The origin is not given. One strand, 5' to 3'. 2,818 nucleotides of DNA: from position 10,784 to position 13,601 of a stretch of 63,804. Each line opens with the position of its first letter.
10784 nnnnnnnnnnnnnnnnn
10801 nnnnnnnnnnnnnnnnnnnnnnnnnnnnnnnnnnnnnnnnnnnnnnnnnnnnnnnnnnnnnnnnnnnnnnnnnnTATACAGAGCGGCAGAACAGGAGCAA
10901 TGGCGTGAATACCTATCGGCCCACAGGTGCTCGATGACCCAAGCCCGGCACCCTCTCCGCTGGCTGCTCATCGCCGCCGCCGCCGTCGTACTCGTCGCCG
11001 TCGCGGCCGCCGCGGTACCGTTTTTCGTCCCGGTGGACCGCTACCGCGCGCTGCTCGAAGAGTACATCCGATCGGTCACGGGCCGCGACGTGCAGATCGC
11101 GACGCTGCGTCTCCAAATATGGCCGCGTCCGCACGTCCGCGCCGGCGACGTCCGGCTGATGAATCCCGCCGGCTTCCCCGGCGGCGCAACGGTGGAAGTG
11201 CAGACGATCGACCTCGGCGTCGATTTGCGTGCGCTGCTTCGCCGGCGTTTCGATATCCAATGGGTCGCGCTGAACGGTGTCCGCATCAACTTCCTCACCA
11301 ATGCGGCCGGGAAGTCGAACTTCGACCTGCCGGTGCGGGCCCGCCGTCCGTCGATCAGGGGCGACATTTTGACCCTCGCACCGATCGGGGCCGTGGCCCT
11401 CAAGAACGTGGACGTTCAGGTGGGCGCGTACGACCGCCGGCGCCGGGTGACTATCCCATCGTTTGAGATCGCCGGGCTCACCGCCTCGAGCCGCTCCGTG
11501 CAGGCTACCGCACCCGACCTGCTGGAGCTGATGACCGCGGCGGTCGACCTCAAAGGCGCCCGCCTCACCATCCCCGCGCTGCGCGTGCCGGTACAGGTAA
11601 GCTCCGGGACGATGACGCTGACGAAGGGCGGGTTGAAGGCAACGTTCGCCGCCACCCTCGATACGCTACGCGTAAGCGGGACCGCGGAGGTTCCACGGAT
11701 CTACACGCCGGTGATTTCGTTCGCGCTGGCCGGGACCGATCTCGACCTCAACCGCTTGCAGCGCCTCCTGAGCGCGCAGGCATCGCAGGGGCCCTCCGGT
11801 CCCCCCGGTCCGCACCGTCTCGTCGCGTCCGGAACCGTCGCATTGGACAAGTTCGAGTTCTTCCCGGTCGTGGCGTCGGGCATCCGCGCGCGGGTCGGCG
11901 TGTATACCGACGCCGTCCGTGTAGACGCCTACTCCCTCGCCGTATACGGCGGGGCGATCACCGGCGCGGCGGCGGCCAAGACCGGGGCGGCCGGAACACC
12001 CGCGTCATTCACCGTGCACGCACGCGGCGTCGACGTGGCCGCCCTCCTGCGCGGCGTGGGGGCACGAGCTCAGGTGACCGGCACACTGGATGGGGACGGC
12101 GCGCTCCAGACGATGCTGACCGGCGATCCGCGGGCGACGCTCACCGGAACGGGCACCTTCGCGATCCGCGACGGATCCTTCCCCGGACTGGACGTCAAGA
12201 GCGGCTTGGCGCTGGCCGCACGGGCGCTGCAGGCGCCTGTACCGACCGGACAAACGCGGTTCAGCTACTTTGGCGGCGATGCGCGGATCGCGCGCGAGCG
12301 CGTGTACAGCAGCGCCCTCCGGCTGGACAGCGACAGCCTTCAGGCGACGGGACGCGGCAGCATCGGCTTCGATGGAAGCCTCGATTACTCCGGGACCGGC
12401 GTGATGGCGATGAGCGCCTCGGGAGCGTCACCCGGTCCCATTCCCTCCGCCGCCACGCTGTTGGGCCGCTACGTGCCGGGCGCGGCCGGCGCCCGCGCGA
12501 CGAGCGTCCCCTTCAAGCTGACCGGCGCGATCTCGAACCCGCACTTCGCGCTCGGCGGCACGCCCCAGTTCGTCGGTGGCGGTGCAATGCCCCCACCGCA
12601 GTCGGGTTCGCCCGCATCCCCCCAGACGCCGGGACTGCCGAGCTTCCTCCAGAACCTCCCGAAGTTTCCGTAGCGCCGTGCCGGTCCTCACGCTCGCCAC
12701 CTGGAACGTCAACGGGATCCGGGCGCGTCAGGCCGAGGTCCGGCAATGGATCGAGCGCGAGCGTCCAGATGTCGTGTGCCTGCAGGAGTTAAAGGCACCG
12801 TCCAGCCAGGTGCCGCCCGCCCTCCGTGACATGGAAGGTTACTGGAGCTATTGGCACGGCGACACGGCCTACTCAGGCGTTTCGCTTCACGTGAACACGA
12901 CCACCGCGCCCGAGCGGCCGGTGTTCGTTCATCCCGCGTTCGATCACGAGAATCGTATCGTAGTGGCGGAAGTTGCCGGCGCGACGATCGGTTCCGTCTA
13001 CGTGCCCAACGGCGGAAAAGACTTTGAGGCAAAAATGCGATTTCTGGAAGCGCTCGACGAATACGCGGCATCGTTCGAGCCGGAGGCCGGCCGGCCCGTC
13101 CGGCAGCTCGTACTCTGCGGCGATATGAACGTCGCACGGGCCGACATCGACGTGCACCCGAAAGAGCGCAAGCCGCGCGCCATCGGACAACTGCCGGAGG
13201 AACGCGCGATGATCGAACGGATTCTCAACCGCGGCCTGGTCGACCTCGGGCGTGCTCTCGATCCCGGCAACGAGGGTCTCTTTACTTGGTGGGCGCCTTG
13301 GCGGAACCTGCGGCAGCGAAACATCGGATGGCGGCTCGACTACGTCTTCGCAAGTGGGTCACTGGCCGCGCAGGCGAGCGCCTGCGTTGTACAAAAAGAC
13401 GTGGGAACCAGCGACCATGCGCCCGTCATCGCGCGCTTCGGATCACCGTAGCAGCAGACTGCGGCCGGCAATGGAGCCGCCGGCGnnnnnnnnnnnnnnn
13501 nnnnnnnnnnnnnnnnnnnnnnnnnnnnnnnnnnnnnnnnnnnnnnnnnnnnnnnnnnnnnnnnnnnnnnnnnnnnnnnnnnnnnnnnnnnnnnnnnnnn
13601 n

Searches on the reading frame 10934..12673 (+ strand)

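Call 49: search_protein_families(library=pfam, proteins=[window:10934-12673:+], max_evalue=0.0001)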
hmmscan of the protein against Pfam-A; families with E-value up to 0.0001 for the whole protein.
window:10934-12673:+ (579 aa): 3 families
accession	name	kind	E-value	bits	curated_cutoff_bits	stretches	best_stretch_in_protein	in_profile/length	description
PF05170.20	AsmA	-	7.1e-25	88.3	29.8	1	9-137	6-134/607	AsmA family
PF13116.12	YhdP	-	5.7e-11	41.5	46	1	9-129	9-131/1224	YhdP protein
PF05359.17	DUF748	-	8.6e-06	24.5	50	1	3-238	10-232/1037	Domain of Unknown Function (DUF748)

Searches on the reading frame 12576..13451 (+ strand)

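Call 49: search_protein_families(library=pfam, proteins=[window:12576-13451:+], max_evalue=0.0001)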
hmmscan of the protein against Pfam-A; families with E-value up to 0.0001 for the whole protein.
window:12576-13451:+ (291 aa): 1 family
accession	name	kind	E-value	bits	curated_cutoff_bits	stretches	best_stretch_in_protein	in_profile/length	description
PF03372.29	Exo_endo_phos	-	1.6e-27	97.1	24.5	1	41-281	1-225/225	Endonuclease/Exonuclease/phosphatase family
